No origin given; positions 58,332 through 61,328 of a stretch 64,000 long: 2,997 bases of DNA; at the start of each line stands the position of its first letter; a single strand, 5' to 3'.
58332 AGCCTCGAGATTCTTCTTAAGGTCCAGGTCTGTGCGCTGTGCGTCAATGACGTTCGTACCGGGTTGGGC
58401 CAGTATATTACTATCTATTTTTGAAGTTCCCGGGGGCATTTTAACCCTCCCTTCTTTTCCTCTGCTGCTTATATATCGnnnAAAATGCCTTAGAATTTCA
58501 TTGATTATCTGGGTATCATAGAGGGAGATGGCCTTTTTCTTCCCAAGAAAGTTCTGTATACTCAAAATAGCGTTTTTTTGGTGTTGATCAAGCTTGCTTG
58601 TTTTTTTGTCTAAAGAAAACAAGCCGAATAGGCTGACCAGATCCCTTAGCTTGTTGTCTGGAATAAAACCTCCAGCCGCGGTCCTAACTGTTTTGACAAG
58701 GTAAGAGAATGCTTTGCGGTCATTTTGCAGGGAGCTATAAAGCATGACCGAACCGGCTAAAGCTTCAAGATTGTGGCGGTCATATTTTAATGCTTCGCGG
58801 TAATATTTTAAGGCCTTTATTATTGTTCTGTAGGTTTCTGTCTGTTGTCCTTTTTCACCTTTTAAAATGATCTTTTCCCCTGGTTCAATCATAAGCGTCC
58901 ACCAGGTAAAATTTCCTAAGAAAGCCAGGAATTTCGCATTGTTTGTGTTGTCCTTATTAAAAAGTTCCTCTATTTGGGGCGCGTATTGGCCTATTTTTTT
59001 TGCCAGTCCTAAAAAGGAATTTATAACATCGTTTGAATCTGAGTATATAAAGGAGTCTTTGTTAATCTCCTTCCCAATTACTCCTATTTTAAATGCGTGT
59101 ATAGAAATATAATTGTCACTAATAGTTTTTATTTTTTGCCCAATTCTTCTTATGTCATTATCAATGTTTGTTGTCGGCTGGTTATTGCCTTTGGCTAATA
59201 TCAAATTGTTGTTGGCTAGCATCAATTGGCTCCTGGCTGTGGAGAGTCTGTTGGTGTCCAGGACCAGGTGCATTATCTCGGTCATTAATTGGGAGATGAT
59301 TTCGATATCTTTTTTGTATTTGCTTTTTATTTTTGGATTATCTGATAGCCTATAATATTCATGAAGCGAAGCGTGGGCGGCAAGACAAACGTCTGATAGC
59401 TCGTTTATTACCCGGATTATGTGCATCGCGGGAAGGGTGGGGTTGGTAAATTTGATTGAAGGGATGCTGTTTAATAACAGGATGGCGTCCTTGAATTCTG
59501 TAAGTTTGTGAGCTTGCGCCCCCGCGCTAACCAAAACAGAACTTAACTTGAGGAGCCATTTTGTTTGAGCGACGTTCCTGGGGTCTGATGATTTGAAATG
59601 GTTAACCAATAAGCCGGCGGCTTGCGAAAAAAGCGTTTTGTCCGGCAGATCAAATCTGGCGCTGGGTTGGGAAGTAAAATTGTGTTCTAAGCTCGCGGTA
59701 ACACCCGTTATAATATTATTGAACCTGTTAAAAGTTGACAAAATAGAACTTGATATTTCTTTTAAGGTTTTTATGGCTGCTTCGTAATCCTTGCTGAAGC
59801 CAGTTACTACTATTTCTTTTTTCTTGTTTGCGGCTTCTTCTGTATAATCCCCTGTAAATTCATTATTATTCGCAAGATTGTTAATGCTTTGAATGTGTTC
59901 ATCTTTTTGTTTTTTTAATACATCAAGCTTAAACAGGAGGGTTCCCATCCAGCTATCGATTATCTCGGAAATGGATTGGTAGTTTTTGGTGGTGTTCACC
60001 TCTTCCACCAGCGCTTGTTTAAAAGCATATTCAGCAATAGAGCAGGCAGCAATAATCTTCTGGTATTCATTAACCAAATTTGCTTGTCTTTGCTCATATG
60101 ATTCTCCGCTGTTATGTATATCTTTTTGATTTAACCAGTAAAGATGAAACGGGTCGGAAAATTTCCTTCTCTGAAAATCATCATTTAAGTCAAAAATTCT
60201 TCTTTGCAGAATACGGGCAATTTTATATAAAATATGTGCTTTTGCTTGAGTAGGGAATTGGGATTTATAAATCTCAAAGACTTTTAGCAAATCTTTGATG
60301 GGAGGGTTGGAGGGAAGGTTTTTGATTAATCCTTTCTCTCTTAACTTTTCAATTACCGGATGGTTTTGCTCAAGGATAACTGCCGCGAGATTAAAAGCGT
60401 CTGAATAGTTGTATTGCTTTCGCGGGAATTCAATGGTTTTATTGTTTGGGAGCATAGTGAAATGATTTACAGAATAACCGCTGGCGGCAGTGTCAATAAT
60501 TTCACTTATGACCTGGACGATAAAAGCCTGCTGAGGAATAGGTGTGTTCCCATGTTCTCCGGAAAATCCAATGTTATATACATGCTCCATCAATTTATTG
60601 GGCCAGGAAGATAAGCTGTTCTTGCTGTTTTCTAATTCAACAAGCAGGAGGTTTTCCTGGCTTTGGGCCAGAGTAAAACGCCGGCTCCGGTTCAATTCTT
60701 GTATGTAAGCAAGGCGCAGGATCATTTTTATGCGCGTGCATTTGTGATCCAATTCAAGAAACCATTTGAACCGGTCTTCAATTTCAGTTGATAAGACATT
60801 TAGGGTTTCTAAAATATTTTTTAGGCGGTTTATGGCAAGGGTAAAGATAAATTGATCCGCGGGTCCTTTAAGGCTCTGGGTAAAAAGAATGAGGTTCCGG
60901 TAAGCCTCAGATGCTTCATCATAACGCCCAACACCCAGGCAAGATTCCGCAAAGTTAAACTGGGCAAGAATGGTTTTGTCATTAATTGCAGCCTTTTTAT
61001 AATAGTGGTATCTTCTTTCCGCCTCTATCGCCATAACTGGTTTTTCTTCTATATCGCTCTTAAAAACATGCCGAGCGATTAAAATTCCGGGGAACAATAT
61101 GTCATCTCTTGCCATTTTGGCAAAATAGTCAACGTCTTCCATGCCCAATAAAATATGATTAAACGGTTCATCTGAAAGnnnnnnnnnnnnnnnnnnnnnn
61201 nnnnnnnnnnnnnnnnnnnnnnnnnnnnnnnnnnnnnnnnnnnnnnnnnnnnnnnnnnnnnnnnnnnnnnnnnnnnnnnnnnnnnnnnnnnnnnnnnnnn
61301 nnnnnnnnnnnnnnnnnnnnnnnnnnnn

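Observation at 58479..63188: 1569-aa protein: signal-anchor + GH8 catalytic-motif set + about 1100-aa helical repeat tail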

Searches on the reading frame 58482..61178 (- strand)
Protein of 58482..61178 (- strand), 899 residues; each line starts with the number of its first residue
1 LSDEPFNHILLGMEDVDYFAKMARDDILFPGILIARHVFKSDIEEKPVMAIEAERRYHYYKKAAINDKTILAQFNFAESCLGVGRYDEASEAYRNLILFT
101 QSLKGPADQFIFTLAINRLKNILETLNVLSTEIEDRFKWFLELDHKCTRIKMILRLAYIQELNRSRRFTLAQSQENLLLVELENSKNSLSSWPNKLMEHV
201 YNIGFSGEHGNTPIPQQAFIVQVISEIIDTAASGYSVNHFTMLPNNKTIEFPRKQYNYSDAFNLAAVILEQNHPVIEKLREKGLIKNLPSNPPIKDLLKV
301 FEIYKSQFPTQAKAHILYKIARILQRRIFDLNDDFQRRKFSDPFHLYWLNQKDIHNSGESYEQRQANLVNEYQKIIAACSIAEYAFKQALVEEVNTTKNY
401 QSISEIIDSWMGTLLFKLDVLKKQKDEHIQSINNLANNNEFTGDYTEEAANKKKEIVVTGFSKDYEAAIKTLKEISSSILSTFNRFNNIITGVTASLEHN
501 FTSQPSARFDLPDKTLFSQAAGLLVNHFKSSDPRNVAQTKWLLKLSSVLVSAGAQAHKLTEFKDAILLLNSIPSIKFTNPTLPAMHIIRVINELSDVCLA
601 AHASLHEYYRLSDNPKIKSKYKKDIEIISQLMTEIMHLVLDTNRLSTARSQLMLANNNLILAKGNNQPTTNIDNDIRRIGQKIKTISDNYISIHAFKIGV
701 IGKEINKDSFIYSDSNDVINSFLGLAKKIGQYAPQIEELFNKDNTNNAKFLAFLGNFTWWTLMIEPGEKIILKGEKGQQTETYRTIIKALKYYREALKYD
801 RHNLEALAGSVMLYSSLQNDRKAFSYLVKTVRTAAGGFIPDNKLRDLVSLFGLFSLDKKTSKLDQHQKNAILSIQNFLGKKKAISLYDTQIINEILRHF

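Call 62: predict_structure(alignment_id=A5)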
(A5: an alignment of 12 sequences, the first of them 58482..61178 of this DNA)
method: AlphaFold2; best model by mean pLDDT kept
length: 899 residues; sequences in the alignment: 12
mean_pLDDT: 71.5   pTM: 0.70
mean pLDDT of the five models: 71.5, 71.0, 67.9, 67.8, 66.3
residues with pLDDT >= 90: 116; 70-90: 426; 50-70: 222; < 50: 135
segments of 3 or more residues with pLDDT < 50: 1-44, 344-357, 440-443, 491-510, 645-647, 683-715, 765-774
pLDDT, mean of each block of 10 residues (from residue 1): 37 40 37 37 49 76 84 89 85 91 82 89 81 89 84 94 84 91 73 62 57 75 91 78 55 80 91 91 76 76 83 90 91 74 47 47 70 89 94 86 89 88 79 64 55 69 81 82 67 37 35 72 73 78 84 77 83 77 80 74 70 67 67 57 49 56 64 58 41 30 35 50 63 72 75 72 48 49 78 86 89 86 91 76 74 74 85 79 70 84
secondary structure, 60 per line:
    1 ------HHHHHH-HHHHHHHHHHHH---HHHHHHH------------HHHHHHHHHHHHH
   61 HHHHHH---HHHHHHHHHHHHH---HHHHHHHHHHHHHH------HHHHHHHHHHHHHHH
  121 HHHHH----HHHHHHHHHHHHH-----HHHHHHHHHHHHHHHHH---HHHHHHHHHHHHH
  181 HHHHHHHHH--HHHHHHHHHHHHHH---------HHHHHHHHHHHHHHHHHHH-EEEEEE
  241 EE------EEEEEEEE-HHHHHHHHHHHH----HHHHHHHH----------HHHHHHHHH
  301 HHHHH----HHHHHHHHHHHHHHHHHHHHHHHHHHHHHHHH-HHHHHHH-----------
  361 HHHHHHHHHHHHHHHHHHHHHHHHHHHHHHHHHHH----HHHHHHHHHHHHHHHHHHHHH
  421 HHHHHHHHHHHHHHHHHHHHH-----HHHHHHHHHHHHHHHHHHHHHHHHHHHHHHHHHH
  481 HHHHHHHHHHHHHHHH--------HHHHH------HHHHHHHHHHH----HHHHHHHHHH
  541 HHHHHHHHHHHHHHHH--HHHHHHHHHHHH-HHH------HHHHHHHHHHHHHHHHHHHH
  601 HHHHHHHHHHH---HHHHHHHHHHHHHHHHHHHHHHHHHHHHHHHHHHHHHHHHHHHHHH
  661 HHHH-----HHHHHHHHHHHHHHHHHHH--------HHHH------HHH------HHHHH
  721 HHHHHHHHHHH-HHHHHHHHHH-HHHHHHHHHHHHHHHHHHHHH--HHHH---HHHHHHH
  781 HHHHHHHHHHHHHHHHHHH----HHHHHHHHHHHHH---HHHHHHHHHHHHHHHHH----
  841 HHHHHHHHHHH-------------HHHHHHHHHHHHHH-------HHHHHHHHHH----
elements in order (helices of 4 or more, strands of 3 or more residues): H7-12 H14-25 H29-35 H48-66 H70-82 H86-99 H106-125 H130-142 H148-164 H168-189 H192-205 H215-233 E235-242 E249-256 H258-269 H274-281 H292-305 H310-341 H343-349 H361-395 H400-441 H447-496 H505-509 H516-526 H531-556 H559-570 H581-611 H615-664 H670-688 H697-700 H716-731 H733-742 H744-764 H767-770 H774-799 H804-816 H820-836 H841-851 H865-878 H886-895

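Call 64: fold_search(model_id=the predicted structure, library=pdb)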
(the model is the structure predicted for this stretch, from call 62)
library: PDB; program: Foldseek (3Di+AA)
matches with E <= 10: 1039; with E <= 0.001: 18
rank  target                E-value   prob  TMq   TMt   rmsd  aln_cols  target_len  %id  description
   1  7qdr_B                1.7e-05  1.00  0.13  0.10  41.2      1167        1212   11  Apo human SKI complex in the closed state (released 2022-02-02)
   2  8qca_B                2.5e-05  1.00  0.17  0.20  29.3       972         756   10  CryoEM structure of a S. Cerevisiae Ski2387 complex in the closed state bound to RNA (released 2023-11-15)
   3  5dse_C                7.3e-05  1.00  0.15  0.18  33.6       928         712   11  Crystal Structure of the TTC7B/Hyccin Complex (released 2015-12-02)
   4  8qxd_N                1.6e-04  0.99  0.13  0.14  31.1       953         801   10  Cryo-EM structure of the cross-exon pre-B complex (released 2024-05-22)
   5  7qds_B                1.7e-04  0.99  0.14  0.13  38.0      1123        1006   10  Apo human SKI complex in the open state (released 2022-02-02)
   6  4buj_F                1.8e-04  0.90  0.10  0.08  37.5      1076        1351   12  Crystal structure of the S. cerevisiae Ski2-3-8 complex (released 2013-08-28)
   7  8j8q_C                2.4e-04  0.98  0.13  0.13  38.9       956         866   11  Structure of the four-component Paf1 complex from Saccharomyces eubayanus (released 2023-05-24)
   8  8hmd_C                3.5e-04  0.82  0.10  0.08  31.9      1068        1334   12  base module state 2 of Tetrahymena IFT-A (released 2023-06-14)
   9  9g8r_B                3.8e-04  0.93  0.12  0.11  43.0      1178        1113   12  human SKI7-SKI238 complex in the open state (released 2024-10-16)
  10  8qcb_B                4.3e-04  0.95  0.10  0.13  27.2       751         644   11  CryoEM structure of a S. Cerevisiae Ski2387 complex in the open state (released 2023-11-08)
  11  5nnr_D                5.0e-04  0.97  0.13  0.16  24.9       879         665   11  Structure of Naa15/Naa10 bound to HypK-THB (released 2017-06-14)
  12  7dkh_A                5.6e-04  0.97  0.13  0.12  33.9       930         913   11  Crystal structure of the Ctr9/Paf1/Cdc73/Rtf1 quaternary complex (released 2021-11-24)
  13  5nnr_A                6.8e-04  0.97  0.13  0.16  25.9       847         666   12  Structure of Naa15/Naa10 bound to HypK-THB (released 2017-06-14)
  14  9rtt_Q                7.7e-04  0.98  0.13  0.13  28.8       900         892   13  Activated Elongation Complex with IWS1 and ELOF1 (released 2025-09-03)
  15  6bq1_B                7.7e-04  0.96  0.11  0.13  31.3       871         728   12  Human PI4KIIIa lipid kinase complex (released 2017-12-13)
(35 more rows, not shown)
